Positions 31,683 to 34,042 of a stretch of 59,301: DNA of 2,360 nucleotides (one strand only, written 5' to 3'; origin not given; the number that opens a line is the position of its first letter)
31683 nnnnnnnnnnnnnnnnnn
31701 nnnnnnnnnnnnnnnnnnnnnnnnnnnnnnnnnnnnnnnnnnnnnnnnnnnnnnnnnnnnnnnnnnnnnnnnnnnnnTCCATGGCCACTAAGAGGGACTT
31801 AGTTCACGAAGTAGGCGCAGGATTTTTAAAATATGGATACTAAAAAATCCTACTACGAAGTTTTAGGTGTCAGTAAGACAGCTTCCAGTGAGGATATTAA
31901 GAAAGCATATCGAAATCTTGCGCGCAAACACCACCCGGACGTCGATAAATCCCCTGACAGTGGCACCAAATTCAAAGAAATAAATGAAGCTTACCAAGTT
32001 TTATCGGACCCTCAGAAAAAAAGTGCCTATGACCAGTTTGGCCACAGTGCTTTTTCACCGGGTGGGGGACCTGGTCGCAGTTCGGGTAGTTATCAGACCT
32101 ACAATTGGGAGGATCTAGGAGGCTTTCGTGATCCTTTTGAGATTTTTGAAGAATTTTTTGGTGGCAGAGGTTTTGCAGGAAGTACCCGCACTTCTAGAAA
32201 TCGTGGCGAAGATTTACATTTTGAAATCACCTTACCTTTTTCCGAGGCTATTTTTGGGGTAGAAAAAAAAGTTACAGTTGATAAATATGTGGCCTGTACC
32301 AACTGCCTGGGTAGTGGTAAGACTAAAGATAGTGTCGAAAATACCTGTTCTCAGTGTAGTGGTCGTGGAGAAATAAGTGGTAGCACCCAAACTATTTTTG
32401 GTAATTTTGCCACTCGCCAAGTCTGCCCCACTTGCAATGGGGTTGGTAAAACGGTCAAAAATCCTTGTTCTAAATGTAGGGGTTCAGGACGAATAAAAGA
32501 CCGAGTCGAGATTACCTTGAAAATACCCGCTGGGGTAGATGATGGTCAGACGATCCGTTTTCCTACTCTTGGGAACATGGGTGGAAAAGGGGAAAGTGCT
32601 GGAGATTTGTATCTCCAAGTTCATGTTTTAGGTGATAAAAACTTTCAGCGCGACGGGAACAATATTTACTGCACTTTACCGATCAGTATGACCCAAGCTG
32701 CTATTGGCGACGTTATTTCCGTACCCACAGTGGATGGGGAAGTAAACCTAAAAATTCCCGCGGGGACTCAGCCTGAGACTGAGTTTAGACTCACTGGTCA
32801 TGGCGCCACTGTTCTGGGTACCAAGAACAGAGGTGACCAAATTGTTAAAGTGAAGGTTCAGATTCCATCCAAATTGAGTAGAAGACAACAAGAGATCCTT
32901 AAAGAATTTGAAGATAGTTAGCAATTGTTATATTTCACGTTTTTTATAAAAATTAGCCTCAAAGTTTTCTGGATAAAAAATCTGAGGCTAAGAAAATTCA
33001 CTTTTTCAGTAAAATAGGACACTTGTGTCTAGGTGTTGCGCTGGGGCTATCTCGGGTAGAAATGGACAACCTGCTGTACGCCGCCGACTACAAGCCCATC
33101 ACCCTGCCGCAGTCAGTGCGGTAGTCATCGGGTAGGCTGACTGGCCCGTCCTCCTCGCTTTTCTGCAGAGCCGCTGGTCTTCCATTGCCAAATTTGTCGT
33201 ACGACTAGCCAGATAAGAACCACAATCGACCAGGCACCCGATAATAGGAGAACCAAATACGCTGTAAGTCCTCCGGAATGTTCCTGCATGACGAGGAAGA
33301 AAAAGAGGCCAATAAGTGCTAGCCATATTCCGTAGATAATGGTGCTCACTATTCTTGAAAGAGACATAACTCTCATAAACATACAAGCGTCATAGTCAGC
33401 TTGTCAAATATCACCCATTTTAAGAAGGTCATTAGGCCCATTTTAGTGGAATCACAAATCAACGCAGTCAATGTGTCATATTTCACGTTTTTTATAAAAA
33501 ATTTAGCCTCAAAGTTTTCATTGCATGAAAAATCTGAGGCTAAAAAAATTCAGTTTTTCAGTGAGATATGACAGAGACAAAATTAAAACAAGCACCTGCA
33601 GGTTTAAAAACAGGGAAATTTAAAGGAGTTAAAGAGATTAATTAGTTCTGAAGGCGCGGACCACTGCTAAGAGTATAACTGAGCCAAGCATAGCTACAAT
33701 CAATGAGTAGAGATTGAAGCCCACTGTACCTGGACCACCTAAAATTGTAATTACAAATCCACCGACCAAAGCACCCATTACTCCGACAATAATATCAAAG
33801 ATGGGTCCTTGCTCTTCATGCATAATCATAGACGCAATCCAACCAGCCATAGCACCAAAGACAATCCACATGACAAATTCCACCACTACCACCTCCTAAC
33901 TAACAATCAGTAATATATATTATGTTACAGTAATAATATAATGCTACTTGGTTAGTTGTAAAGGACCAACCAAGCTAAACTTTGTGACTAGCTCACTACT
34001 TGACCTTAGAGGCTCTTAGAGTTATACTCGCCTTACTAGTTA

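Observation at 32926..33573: Cargo segment bracketed by two ~100-bp TG...CA palindromic elements, with a truncated gene at the junction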

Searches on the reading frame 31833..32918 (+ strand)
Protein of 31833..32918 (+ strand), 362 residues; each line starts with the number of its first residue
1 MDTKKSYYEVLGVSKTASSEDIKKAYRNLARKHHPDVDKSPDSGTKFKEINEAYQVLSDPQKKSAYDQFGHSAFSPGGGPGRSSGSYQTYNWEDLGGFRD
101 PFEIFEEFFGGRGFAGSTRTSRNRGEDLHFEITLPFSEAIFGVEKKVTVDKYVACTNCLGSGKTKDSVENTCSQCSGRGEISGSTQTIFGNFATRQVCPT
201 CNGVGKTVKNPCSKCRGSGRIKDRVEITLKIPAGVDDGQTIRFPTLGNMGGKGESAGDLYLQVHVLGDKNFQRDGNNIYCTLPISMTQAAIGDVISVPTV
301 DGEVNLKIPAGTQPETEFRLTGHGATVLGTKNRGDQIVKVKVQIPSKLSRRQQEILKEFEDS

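Call 14: find_encoding_contigs(protein=window:31833-32918:+, flank=6000, max_places=10)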
Protein window:31833-32918:+ (362 aa): 3 contigs read that carry it; 3 places shown.
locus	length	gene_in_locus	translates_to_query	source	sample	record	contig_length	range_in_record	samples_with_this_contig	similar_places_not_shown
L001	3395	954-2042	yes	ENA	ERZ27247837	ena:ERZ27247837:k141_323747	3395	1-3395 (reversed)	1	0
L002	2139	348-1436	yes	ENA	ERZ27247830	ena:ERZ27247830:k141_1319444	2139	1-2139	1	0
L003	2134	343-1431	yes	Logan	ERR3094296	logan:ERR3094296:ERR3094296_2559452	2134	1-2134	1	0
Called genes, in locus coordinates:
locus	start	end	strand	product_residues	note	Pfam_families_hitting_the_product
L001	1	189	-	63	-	?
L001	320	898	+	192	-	PF00012:HSP70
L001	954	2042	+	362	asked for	PF00226:DnaJ, PF01556:DnaJ_C, PF27659:CHP02642 (faint), PF00684:DnaJ_CXXCXGXG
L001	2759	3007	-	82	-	PF04226:Transgly_assoc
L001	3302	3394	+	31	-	?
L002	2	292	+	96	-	?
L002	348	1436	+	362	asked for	PF00226:DnaJ, PF01556:DnaJ_C, PF27659:CHP02642 (faint), PF00684:DnaJ_CXXCXGXG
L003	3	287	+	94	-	?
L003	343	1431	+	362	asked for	PF00226:DnaJ, PF01556:DnaJ_C, PF27659:CHP02642 (faint), PF00684:DnaJ_CXXCXGXG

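Call 28: find_homologous_proteins(query=window:31833-32918:+, max_evalue=1e-60)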
Query window:31833-32918:+ (362 aa): 5676 proteins with E <= 1e-60 among 8000 candidates; the best 120 are listed.
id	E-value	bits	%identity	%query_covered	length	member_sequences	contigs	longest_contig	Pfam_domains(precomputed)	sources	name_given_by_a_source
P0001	1.5e-244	829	100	100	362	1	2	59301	PF00226.37,PF27659.1,PF00684.26,PF01556.24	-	-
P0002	9.1e-201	685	81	100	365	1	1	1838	PF00226.37,PF27659.1,PF00684.26,PF01556.24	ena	-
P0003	2.2e-165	568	69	99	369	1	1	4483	PF00226.37,PF27659.1,PF00684.26,PF01556.24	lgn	-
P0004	8.1e-163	560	66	100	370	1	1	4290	PF00226.37,PF27659.1,PF00684.26,PF01556.24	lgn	-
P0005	7.0e-126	438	56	99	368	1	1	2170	PF00226.37,PF00684.26,PF01556.24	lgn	-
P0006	1.5e-124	434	54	100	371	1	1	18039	PF00226.37,PF00684.26,PF01556.24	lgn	-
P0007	1.1e-123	431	53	99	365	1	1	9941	PF00226.37,PF00684.26,PF01556.24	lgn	-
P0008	2.8e-123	430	56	99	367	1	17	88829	PF00226.37,PF27659.1,PF00684.26,PF01556.24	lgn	-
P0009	8.7e-123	428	53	99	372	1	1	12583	PF00226.37,PF27659.1,PF00684.26,PF01556.24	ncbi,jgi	jgi:molecular chaperone DnaJ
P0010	1.0e-122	428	55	99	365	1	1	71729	PF00226.37,PF27659.1,PF00684.26,PF01556.24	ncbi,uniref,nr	ncbi:MAG: molecular chaperone DnaJ [Candidatus Woykebacteria bacterium RBG_13_40_7b]|uniref:Chaperon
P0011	1.1e-122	428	55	99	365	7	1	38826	PF00226.37,PF00684.26,PF01556.24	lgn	-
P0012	1.2e-122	428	54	99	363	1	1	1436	PF00226.37,PF00684.26,PF01556.24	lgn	-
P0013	1.3e-122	428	55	99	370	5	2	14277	PF00226.37,PF15777.11,PF00684.26,PF01556.24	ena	-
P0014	2.7e-122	427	56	99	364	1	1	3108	PF00226.37,PF27659.1,PF15777.11,PF00684.26,PF01556.24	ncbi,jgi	-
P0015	5.2e-122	426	54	99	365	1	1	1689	PF00226.37,PF00684.26,PF01556.24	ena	-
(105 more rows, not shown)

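Call 30: find_encoding_contigs(protein=P0002, flank=5000, max_places=3)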
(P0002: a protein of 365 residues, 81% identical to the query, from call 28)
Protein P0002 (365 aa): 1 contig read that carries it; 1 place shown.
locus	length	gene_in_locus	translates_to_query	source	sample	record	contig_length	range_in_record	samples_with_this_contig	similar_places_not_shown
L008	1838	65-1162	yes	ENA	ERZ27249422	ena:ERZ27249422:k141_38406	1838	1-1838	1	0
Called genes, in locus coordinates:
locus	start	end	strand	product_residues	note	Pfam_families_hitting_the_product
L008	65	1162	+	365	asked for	PF00226:DnaJ, PF01556:DnaJ_C, PF27659:CHP02642 (faint), PF00684:DnaJ_CXXCXGXG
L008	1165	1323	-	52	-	-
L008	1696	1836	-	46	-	?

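Call 31: find_encoding_contigs(protein=P0003, flank=5000, max_places=3)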
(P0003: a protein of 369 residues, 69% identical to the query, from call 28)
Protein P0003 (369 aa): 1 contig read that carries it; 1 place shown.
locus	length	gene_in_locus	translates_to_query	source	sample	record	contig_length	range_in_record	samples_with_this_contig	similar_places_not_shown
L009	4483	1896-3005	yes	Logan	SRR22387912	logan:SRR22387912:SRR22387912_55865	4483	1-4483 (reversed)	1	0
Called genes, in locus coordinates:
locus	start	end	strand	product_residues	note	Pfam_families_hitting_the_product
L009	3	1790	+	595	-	?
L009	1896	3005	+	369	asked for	PF00226:DnaJ, PF01556:DnaJ_C, PF00684:DnaJ_CXXCXGXG, PF27659:CHP02642 (faint)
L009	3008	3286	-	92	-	-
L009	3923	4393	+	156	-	-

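Call 32: find_encoding_contigs(protein=P0004, flank=5000, max_places=3)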
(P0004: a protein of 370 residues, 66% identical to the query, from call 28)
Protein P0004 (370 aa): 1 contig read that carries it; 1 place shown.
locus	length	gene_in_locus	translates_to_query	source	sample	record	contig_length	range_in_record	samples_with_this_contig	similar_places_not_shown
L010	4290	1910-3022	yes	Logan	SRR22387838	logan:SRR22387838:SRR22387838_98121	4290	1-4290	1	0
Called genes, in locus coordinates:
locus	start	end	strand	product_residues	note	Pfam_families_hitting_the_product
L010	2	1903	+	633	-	?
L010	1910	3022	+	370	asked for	PF00226:DnaJ, PF01556:DnaJ_C, PF27659:CHP02642 (faint), PF00684:DnaJ_CXXCXGXG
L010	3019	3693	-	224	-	PF00561:Abhydrolase_1 (weak)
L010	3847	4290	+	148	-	?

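Call 56: find_encoding_contigs(protein=P0008, flank=5000, max_places=2)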
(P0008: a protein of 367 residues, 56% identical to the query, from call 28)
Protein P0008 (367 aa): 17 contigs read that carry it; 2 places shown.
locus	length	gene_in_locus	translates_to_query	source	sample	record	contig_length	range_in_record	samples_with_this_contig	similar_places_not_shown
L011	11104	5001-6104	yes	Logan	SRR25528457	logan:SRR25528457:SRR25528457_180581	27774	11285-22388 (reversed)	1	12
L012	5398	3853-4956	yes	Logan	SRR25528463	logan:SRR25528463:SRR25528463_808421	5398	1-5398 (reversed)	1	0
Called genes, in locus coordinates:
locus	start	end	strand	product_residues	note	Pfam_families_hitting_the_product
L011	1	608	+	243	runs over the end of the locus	PF01628:HrcA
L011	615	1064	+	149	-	PF01025:GrpE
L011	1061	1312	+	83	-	-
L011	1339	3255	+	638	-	PF00012:HSP70, PF06723:MreB_Mbl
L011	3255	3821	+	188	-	PF00657:Lipase_GDSL, PF13472:Lipase_GDSL_2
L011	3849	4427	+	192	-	PF00702:Hydrolase, PF13419:HAD_2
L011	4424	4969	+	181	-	PF28549:NDPSase_N, PF00293:NUDIX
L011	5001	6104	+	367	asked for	PF00226:DnaJ, PF01556:DnaJ_C, PF27659:CHP02642 (faint), PF00684:DnaJ_CXXCXGXG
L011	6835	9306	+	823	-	PF07995:GSDH, PF00404:Dockerin_1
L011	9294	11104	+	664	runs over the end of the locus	PF07081:DUF1349 (faint), PF00404:Dockerin_1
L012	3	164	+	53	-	?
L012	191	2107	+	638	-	PF00012:HSP70, PF06723:MreB_Mbl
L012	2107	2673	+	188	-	PF00657:Lipase_GDSL, PF13472:Lipase_GDSL_2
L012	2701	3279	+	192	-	PF00702:Hydrolase, PF13419:HAD_2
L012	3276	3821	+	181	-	PF28549:NDPSase_N, PF00293:NUDIX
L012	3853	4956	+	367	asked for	PF00226:DnaJ, PF01556:DnaJ_C, PF27659:CHP02642 (faint), PF00684:DnaJ_CXXCXGXG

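Call 57: find_encoding_contigs(protein=P0006, flank=5000, max_places=2)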
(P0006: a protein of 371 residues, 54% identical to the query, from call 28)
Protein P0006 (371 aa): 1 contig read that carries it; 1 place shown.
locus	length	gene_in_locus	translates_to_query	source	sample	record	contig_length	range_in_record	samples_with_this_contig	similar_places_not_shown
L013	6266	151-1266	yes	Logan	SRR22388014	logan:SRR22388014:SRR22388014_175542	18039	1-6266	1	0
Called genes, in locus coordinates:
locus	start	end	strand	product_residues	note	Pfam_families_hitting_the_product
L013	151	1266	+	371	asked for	PF00226:DnaJ, PF01556:DnaJ_C, PF00684:DnaJ_CXXCXGXG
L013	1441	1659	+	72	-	-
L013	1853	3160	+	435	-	PF08529:NusA_N (weak), PF13184:KH_NusA_1st, PF26594:KH_NusA_2nd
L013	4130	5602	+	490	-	PF00025:Arf (weak), PF00009:GTP_EFTU, PF01926:MMR_HSR1, PF02421:FeoB_N (weak), PF09439:SRPRB (faint), PF22042:EF-G_D2, PF03144:GTP_EFTU_D2 (faint), PF11987:IF-2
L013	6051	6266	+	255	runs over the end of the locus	-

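Call 58: find_encoding_contigs(protein=P0010, flank=5000, max_places=2)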
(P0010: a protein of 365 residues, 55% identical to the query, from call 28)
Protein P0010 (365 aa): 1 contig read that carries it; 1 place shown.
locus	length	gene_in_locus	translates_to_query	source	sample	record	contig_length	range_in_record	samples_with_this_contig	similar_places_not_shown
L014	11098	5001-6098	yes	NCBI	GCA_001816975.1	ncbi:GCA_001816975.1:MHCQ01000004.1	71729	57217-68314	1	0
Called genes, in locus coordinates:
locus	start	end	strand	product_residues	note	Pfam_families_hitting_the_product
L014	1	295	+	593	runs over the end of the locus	PF00009:GTP_EFTU, PF03144:GTP_EFTU_D2, PF00679:EFG_C, PF06421:LepA_C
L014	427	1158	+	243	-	PF01628:HrcA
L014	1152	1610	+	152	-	PF01025:GrpE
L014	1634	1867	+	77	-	-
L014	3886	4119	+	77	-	-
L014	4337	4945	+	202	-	PF02545:Maf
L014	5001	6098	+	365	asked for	PF00226:DnaJ, PF01556:DnaJ_C, PF27659:CHP02642 (faint), PF00684:DnaJ_CXXCXGXG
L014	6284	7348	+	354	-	PF08529:NusA_N, PF13184:KH_NusA_1st, PF26594:KH_NusA_2nd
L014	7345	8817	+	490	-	PF00009:GTP_EFTU, PF01926:MMR_HSR1, PF02421:FeoB_N (faint), PF22042:EF-G_D2, PF11987:IF-2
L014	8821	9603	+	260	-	-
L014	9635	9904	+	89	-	PF00312:Ribosomal_S15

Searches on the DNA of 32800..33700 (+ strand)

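Call 53: search_rna_families(source=window, start=32800, end=33700, threshold=evalue, max_evalue=1)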
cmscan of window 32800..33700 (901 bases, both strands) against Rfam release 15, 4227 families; matches with E-value up to 1: 4.
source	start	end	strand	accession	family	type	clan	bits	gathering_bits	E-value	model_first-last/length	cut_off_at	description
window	33488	33551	+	RF00480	HIV_FE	Cis-reg; frameshift_element;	-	27.2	45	0.12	1-52/52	no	HIV Ribosomal frameshift signal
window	32962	33029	+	RF02643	Spy491738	Gene; sRNA;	-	24.7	91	0.21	1-85/85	no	S. pyogenes small RNA Spy491738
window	33498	33551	-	RF00697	mir-186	Gene; miRNA;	-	21.3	70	0.28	1-82/82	no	mir-186 microRNA precursor family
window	33497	33603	+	RF00125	IS128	Gene; sRNA;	-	21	80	0.086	1-209/209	no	IS128 RNA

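Call 63: search_dna_similar(query=window:33022-33473:+, collection=plasmids, mode=distant, max_evalue=0.01)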
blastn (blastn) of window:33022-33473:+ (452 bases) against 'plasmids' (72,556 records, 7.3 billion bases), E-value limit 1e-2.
No match.

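Call 72: search_dna_similar(query=window:33022-33473:+, collection=phages, mode=distant, max_evalue=0.1)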
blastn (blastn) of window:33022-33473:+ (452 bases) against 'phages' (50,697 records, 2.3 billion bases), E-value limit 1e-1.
No match.

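Call 73: search_dna_similar(query=window:32926-33573:+, collection=ecoli_genomes, mode=distant, max_evalue=0.01)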
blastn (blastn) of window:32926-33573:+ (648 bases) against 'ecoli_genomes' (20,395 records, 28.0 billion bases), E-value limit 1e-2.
No match.

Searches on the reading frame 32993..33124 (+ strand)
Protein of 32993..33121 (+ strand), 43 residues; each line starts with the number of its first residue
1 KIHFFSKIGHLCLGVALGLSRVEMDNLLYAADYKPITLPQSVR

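Call 11: search_protein_families(library=pfam, proteins=[window:33023-33124:+], max_evalue=1)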
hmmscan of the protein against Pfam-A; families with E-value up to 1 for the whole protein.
window:33023-33124:+ (33 aa): 0 families

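Call 12: search_protein_families(library=ncbifam, proteins=[window:33023-33124:+], max_evalue=1)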
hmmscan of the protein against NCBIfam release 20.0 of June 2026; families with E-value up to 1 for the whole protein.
window:33023-33124:+ (33 aa): 0 families

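Call 41: search_solved_structures(query=window:33014-33121:+, max_evalue=10, show_alignments=3)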
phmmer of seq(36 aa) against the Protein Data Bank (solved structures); distinct sequences matched with E-value up to 10: 1.
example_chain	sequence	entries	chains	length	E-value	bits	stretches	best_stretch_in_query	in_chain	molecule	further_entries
4yxz_A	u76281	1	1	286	0.049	17.1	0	6-33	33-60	dTor_9x31L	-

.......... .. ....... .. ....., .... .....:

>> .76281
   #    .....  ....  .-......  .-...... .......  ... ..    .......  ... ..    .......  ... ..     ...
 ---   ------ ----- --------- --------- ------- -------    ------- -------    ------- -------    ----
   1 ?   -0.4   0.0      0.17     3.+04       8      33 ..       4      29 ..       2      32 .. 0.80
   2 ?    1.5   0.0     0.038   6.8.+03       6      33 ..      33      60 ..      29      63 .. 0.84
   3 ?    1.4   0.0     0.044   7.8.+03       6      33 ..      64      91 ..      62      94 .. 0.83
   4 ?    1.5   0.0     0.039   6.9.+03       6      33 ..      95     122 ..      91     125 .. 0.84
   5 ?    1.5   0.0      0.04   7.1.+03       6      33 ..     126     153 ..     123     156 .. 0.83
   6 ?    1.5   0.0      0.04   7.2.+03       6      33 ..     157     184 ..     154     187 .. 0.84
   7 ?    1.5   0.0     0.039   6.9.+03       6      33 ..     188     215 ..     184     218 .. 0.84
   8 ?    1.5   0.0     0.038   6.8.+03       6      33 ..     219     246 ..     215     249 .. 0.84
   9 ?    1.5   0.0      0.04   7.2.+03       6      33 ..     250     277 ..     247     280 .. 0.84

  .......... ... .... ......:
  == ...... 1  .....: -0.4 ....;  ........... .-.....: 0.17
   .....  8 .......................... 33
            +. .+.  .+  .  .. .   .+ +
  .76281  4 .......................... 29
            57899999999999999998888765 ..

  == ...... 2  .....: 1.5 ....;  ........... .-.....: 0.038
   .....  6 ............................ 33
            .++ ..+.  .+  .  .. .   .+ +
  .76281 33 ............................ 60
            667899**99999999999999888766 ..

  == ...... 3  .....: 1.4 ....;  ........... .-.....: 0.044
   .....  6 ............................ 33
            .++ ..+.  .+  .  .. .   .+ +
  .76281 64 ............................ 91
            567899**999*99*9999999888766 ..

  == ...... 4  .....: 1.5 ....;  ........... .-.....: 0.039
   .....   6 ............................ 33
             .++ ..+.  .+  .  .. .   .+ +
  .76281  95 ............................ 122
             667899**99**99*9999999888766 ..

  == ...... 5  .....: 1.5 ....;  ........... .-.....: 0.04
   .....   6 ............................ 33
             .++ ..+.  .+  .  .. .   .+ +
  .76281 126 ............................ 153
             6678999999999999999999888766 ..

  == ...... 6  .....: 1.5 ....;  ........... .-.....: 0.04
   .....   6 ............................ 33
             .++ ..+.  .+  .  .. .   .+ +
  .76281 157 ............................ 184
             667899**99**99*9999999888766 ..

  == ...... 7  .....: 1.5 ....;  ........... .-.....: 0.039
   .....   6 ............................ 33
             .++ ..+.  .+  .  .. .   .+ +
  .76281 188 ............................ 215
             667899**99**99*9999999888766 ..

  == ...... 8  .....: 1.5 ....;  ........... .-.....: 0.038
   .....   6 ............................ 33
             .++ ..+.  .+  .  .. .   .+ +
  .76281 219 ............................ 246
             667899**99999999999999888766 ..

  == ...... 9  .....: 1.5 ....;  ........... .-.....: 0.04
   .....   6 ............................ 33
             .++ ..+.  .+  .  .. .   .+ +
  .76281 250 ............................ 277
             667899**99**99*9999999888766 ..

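Call 46: find_homologous_proteins(query=window:32993-33121:+, max_evalue=10)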
Query seq(43 aa): no candidate shares three 5-residue words with the query. No homologue found.

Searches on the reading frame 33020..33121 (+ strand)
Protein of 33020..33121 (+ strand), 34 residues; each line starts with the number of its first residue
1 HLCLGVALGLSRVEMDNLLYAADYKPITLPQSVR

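Call 62: search_dna_similar(query=window:33020-33121:+, collection=plasmids, mode=protein, max_evalue=10, max_rows=25)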
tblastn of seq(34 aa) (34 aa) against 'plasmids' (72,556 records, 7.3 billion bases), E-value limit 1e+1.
No match.

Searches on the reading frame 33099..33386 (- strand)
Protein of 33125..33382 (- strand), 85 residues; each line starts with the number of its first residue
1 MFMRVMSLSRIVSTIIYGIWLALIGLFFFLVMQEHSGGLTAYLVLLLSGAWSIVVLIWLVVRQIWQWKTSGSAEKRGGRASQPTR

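Call 11: search_protein_families(library=pfam, proteins=[window:33125-33382:-, window:33099-33386:-], max_evalue=1)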
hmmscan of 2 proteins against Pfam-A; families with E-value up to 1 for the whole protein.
window:33125-33382:- (85 aa): 1 family
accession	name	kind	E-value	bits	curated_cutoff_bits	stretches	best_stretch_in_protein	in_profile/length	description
PF06716.16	MP_p6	-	0.0095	16.4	22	1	50-76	21-47/54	Movement protein p6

window:33099-33386:- (95 aa): 1 family
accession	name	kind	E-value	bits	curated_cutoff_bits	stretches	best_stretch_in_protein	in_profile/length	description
PF03529.18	TF_Otx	-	0.041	14.7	25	1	23-68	29-72/91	Otx1 transcription factor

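Call 12: search_protein_families(library=ncbifam, proteins=[window:33125-33382:-], max_evalue=1)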
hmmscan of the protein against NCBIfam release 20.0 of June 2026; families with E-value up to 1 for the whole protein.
window:33125-33382:- (85 aa): 2 families
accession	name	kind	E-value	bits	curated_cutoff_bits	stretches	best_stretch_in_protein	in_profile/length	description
TIGR02976.1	phageshock_pspB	equivalog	0.18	12.1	51.7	1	53-75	16-38/75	envelope stress response membrane protein PspB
NF058618.1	transduce_GlnX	subfamily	0.2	10.7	250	1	20-79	187-246/413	GlnX family signal transduction membrane protein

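Call 15: find_encoding_contigs(protein=window:33128-33382:-, flank=6000, max_places=10)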
Protein window:33128-33382:- (85 aa): no gene with exactly this product is on record in the collection.

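Call 27: find_homologous_proteins(query=window:33128-33382:-, max_evalue=0.01)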
Query window:33128-33382:-: 8 candidates shared short words with the query, none scored E <= 0.01.

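Call 52: search_protein_representatives(protein=window:33128-33382:-)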
Query: 85 residues. Proteins with E-value up to 0.001 (for the whole library): 2; up to 1e-10: 0; up to 1e-30: 0. The best 2 are listed.
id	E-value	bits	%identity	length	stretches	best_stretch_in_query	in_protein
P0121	1.6e-04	37.9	40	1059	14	52-71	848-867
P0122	2.4e-04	37.4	43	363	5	48-78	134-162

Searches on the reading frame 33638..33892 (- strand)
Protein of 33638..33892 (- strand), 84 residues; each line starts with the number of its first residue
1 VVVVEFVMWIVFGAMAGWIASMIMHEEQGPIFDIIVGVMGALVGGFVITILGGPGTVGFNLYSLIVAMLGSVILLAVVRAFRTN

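Call 11: search_protein_families(library=pfam, proteins=[window:33638-33892:-], max_evalue=1)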
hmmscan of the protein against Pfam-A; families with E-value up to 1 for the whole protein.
window:33638-33892:- (84 aa): 2 families
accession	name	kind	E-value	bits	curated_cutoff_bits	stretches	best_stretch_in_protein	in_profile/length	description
PF04226.18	Transgly_assoc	-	7.7e-12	45.7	25.3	1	34-82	1-48/49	Transglycosylase associated protein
PF08105.16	Antimicrobial10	-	0.067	13.7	25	0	25-33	27-35/50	Metchnikowin family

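Call 12: search_protein_families(library=ncbifam, proteins=[window:33638-33892:-], max_evalue=1)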
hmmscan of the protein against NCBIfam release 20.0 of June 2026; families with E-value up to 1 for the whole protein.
window:33638-33892:- (84 aa): 2 families
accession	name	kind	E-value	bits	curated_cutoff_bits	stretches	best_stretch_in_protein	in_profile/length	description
NF007771.0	PRK10457.1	equivalog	1.6e-13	50.9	129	1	7-82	4-81/82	hypothetical protein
NF052432.1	TC0500_fam_Inc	equivalog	0.41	10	240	1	28-75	38-86/214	TC0500 family inclusion membrane protein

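Call 85: find_encoding_contigs(protein=window:33641-33883:-, flank=4000, max_places=10)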
Protein seq(81 aa) (81 aa): no gene with exactly this product is on record in the collection.

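Call 86: find_encoding_contigs(protein=window:33641-33886:-, flank=4000, max_places=10)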
Protein seq(82 aa) (82 aa): 3 contigs read that carry it; 3 places shown.
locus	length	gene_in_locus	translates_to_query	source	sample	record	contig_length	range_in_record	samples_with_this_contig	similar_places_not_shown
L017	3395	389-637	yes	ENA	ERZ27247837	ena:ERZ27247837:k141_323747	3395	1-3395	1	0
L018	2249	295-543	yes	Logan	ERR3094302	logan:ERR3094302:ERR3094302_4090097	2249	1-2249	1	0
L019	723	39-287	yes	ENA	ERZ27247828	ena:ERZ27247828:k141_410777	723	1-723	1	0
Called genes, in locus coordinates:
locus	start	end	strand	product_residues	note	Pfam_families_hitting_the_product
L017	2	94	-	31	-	?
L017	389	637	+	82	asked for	PF04226:Transgly_assoc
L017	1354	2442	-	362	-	PF00226:DnaJ, PF01556:DnaJ_C, PF27659:CHP02642 (faint), PF00684:DnaJ_CXXCXGXG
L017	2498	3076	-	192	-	PF00012:HSP70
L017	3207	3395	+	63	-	?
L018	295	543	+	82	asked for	PF04226:Transgly_assoc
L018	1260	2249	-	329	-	?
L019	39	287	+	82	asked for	PF04226:Transgly_assoc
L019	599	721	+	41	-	?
